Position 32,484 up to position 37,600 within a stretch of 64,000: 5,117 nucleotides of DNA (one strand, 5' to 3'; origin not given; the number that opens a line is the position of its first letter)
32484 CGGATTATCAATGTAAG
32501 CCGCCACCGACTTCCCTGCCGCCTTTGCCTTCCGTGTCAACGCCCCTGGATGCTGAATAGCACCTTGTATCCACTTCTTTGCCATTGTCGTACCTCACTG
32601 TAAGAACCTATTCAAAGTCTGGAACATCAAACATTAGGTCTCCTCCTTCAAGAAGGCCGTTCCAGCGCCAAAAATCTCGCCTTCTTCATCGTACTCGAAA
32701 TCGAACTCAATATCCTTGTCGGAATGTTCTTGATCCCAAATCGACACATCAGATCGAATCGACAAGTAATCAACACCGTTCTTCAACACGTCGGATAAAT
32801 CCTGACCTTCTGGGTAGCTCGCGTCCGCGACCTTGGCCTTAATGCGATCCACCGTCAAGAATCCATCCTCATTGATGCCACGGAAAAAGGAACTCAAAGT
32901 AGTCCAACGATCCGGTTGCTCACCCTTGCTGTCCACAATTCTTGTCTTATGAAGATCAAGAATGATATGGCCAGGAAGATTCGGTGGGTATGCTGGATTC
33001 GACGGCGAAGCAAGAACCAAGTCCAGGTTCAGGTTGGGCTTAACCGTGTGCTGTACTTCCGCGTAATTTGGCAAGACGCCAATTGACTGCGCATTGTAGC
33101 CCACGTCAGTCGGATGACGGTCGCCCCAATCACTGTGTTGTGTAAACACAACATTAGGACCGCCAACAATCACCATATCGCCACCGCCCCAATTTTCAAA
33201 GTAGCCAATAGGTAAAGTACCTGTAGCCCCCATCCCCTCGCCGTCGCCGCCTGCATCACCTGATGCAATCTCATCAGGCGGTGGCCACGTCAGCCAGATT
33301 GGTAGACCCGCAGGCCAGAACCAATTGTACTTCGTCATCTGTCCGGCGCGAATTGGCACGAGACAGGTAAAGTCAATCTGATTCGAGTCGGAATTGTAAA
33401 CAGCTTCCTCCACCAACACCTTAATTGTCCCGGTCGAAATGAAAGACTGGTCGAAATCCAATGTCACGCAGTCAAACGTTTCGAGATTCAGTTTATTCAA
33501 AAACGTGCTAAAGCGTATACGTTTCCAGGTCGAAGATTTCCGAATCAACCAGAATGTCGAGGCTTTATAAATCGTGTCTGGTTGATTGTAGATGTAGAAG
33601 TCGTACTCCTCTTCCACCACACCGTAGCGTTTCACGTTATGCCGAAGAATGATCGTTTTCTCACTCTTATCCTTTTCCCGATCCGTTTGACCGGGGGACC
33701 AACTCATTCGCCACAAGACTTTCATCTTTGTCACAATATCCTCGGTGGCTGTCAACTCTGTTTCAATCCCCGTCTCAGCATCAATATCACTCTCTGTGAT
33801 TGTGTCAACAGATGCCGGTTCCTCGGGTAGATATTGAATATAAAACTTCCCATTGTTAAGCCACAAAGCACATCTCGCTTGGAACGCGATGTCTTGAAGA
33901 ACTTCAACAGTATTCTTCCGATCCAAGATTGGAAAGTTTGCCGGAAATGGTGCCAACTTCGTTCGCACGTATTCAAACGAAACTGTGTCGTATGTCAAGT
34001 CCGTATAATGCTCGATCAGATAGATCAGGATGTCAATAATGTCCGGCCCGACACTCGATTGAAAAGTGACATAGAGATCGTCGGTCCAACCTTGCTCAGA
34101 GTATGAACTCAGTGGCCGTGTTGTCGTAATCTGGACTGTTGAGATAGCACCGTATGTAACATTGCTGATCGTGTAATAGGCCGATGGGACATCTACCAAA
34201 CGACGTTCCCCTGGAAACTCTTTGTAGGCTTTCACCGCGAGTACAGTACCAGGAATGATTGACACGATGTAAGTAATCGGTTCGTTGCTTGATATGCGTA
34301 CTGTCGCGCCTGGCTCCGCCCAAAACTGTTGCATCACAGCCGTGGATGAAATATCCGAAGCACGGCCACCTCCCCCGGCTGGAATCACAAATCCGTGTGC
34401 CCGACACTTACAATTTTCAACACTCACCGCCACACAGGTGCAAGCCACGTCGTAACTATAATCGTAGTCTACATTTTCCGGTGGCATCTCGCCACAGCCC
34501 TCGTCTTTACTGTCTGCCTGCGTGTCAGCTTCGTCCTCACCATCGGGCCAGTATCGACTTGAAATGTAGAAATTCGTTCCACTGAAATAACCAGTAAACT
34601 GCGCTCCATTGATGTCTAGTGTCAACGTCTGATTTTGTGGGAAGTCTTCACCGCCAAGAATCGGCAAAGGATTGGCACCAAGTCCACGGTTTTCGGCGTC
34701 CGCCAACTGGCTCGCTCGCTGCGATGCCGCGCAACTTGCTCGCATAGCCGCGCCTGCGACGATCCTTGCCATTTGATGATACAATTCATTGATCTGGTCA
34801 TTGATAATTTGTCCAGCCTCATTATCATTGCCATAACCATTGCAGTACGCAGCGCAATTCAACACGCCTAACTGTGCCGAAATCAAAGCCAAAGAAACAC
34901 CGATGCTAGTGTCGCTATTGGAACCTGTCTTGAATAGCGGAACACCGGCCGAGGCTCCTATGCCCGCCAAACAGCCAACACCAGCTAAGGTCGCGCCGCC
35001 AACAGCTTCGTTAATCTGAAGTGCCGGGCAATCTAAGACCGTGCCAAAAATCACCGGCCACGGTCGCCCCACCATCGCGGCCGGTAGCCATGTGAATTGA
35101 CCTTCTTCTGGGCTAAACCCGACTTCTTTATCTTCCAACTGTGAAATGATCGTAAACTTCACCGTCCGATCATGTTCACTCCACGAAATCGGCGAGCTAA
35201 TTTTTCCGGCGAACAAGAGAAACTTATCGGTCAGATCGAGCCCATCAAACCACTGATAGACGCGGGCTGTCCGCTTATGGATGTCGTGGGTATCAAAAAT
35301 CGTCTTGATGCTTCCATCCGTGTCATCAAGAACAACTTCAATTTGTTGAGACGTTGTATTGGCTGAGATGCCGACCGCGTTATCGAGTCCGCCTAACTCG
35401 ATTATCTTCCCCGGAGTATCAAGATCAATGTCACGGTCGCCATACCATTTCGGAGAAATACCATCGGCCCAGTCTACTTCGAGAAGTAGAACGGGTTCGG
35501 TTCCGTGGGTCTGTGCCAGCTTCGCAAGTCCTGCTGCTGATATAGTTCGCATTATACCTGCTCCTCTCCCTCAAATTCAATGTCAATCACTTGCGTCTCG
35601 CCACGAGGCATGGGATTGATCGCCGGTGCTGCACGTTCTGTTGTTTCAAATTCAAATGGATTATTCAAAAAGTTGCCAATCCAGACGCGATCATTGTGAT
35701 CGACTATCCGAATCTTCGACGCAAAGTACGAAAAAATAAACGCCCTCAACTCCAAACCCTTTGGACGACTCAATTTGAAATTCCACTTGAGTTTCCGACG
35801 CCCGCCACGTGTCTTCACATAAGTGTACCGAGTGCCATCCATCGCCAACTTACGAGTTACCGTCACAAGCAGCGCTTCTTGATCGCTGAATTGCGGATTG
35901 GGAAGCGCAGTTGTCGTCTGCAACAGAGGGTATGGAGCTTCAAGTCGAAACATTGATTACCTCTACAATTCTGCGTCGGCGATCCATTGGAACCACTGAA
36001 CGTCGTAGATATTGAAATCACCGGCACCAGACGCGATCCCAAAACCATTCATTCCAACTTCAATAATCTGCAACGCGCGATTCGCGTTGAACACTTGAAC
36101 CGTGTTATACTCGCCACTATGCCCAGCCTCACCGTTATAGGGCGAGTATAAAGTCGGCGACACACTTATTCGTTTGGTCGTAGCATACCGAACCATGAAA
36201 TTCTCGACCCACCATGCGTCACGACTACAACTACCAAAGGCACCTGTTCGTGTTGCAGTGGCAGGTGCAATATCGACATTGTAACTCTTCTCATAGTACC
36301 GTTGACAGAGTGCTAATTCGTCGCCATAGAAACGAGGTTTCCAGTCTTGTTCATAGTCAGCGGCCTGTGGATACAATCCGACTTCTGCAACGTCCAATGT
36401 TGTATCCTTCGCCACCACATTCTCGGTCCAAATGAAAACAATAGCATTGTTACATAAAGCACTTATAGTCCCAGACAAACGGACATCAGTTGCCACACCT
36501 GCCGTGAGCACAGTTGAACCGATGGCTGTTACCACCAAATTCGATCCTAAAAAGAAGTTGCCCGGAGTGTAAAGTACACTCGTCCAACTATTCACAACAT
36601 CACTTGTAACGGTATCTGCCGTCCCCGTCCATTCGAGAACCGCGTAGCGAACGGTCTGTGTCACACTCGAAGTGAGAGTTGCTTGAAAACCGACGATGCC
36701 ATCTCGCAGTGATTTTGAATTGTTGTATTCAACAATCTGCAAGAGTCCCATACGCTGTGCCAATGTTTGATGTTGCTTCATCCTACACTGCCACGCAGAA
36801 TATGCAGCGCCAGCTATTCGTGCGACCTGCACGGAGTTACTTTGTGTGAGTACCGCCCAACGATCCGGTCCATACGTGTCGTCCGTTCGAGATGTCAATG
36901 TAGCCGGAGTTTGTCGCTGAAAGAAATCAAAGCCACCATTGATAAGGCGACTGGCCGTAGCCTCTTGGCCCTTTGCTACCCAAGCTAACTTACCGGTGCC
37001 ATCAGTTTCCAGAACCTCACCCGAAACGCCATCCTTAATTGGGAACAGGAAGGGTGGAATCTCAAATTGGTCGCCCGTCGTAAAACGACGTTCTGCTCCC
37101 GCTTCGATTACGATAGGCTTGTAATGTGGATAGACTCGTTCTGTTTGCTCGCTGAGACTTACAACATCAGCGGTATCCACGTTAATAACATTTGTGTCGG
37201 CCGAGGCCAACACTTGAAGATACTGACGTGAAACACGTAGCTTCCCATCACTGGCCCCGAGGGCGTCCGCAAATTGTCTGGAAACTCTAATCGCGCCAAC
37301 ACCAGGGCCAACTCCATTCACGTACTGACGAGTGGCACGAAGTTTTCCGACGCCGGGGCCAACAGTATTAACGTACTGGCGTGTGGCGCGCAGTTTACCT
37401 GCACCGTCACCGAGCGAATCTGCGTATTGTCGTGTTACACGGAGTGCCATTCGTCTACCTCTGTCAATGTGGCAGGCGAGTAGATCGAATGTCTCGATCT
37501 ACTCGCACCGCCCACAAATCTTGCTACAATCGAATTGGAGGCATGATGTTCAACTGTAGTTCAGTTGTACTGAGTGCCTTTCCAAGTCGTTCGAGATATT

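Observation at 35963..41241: Modular tail fibers: shared N-terminal RVTRQY repeat module on two fibers and a shared C-terminal domain between a fiber and a collagen-like protein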

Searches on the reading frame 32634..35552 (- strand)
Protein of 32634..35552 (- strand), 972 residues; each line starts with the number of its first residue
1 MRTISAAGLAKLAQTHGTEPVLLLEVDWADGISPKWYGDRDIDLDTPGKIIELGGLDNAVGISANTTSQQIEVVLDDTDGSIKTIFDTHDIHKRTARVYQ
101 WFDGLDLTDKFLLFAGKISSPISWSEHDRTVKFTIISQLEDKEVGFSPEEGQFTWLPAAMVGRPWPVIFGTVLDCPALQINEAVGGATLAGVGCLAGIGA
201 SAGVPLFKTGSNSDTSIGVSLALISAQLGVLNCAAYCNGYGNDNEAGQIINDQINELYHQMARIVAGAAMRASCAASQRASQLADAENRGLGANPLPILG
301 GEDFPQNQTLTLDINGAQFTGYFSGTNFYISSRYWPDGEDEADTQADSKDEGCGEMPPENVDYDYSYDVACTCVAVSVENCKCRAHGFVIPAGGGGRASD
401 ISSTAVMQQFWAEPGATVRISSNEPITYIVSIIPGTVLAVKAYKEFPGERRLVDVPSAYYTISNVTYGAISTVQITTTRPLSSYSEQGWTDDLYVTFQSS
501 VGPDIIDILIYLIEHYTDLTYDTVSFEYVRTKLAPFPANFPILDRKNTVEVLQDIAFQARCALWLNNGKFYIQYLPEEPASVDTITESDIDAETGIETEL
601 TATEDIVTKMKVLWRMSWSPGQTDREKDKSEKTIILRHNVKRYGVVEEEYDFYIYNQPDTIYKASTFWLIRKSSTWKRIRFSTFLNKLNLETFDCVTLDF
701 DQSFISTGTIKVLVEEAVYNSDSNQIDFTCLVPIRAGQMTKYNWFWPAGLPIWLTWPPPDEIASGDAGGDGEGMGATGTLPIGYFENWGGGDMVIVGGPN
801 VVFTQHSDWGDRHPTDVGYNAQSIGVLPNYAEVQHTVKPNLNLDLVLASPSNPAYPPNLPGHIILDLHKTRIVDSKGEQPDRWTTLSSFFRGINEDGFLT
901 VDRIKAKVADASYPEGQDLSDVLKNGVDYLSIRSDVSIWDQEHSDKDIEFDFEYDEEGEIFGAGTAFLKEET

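Call 5: search_protein_families(library=pfam, proteins=[window:32634-35552:-], max_evalue=0.1)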
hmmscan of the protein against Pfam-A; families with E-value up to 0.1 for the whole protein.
window:32634-35552:- (972 aa): 1 family
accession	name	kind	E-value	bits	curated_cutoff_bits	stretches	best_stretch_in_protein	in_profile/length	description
PF15187.11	Augurin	-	0.028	15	27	1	898-960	31-95/114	Oesophageal cancer-related gene 4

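Call 6: search_protein_families(library=phrogs, proteins=[window:32634-35552:-], max_evalue=0.01)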
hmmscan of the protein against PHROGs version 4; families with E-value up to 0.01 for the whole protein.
window:32634-35552:- (972 aa): 1 family
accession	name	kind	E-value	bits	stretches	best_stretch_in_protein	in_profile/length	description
phrog_2048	-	tail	6.3e-06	26.4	1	1-141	175-321/390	tail protein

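Call 70: search_protein_families(library=ncbifam, proteins=[window:32634-35552:-], max_evalue=0.01)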
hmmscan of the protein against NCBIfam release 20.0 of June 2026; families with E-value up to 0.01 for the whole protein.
window:32634-35552:- (972 aa): 0 families

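Call 89: search_solved_structures(query=window:32634-35552:-, max_evalue=1)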
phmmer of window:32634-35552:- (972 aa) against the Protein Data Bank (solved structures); distinct sequences matched with E-value up to 1: 0.

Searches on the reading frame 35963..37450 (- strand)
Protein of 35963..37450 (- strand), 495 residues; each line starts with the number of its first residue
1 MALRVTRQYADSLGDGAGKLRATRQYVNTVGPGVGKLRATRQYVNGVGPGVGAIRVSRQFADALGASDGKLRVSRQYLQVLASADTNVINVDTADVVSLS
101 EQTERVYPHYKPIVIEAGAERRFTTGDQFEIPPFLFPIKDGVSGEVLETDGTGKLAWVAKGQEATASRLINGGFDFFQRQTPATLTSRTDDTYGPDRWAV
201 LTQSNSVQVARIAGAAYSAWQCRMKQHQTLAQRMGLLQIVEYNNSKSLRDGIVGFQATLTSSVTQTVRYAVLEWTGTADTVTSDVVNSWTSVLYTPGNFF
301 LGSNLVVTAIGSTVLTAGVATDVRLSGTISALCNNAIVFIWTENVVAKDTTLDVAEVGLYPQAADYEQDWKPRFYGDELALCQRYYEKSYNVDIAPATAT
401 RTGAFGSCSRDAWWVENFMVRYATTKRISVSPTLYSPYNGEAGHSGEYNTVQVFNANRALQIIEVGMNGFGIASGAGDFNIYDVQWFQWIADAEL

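Call 5: search_protein_families(library=pfam, proteins=[window:35963-37450:-], max_evalue=0.1)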
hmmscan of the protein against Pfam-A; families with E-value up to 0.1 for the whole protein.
window:35963-37450:- (495 aa): 0 families

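Call 6: search_protein_families(library=phrogs, proteins=[window:35963-37450:-], max_evalue=0.01)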
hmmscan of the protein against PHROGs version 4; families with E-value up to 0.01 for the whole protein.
window:35963-37450:- (495 aa): 3 families
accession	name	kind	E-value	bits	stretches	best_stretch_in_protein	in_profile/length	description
phrog_27782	-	unknown function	3.4e-22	79.9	1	167-458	315-596/644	-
phrog_4492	-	tail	1.3e-14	54.4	1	168-495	794-1096/1096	tail fiber protein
phrog_28838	-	unknown function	4.5e-05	23.2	1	369-443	553-622/661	-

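Call 14: find_homologous_proteins(query=window:35963-37450:-, max_evalue=0.001)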
Query window:35963-37450:- (495 aa): 685 proteins with E <= 0.001 among 8000 candidates; the best 120 are listed.
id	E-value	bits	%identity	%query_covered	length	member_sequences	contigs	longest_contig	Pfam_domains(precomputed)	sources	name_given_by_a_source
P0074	0.0e+0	1115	100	100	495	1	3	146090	-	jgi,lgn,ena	jgi:hypothetical protein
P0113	7.6e-97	343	49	73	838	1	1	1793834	PF23991.2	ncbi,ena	-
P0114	8.9e-91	323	52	66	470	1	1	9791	-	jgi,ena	-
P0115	6.2e-87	311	49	66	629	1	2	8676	-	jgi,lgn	jgi:hypothetical protein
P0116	6.7e-85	304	45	77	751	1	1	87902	-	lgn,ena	-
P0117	2.7e-83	299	49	66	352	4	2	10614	-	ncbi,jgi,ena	ncbi:MAG: hypothetical protein WC455_23165 [Dehalococcoidia bacterium]|jgi:hypothetical protein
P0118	8.2e-83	297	46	67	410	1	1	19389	-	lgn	-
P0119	5.9e-82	294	49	60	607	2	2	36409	-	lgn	-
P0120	5.8e-78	281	40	78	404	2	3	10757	-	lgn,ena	-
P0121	6.1e-78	281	46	66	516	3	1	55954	PF01391.24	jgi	jgi:hypothetical protein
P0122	3.9e-77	278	47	66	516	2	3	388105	PF01391.24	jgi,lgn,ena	jgi:hypothetical protein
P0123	9.5e-77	277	46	69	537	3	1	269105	PF01391.24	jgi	jgi:hypothetical protein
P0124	1.5e-76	276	48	66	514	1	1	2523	PF01391.24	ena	-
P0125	4.0e-75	272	45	73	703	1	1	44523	-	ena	-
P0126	5.2e-75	271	49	59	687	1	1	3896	-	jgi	jgi:hypothetical protein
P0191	5.6e-54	202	41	66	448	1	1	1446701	PF18454.8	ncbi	ncbi:hyaluronate lyase N-terminal domain-containing protein [Rhizobium sp. CAU 1783]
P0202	3.4e-50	189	40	66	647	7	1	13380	PF10983.14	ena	-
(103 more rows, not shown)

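Call 27: search_protein_families(library=pfam, proteins=[P0113, P0191, P0202], max_evalue=0.01)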
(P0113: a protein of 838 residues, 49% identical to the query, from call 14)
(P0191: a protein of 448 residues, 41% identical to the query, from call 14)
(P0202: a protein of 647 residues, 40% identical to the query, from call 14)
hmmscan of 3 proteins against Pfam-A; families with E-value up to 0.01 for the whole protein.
P0113 (838 aa): 5 families
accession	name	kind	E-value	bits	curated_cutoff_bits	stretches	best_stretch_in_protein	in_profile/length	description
PF23991.1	DUF7310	-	1.5e-07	32.2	40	1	57-119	4-65/83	Coiled-coil region of unknown function (DUF7310)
PF04513.17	Baculo_PEP_C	-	0.00054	20.5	38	1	17-114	5-108/140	Baculovirus polyhedron envelope protein, PEP, C terminus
PF07889.17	DUF1664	-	0.0017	18.8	34.6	0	12-76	57-121/124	Protein of unknown function (DUF1664)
PF05377.16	FlaC_arch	-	0.0023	18.8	27.8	0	85-118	1-34/55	Flagella accessory protein C (FlaC)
PF25014.1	NET2A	-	0.005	17.2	33.1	0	67-109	136-178/235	NET2A-like domain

P0191 (448 aa): 1 family
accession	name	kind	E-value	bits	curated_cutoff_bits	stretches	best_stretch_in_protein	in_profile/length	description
PF18454.7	Mtd_N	-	8.1e-17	61.3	26.3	1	5-41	1-37/37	Major tropism determinant N-terminal domain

P0202 (647 aa): 1 family
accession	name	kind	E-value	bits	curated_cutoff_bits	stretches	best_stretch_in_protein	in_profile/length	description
PF10983.13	DUF2793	-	2.3e-32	111.1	27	1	26-112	1-87/87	Protein of unknown function (DUF2793)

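Call 70: search_protein_families(library=ncbifam, proteins=[window:35963-37450:-], max_evalue=0.01)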
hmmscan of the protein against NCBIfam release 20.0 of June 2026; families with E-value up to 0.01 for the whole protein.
window:35963-37450:- (495 aa): 0 families

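Call 91: search_solved_structures(query=window:35963-37450:-, max_evalue=1)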
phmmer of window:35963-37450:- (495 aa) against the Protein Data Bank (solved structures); distinct sequences matched with E-value up to 1: 0.
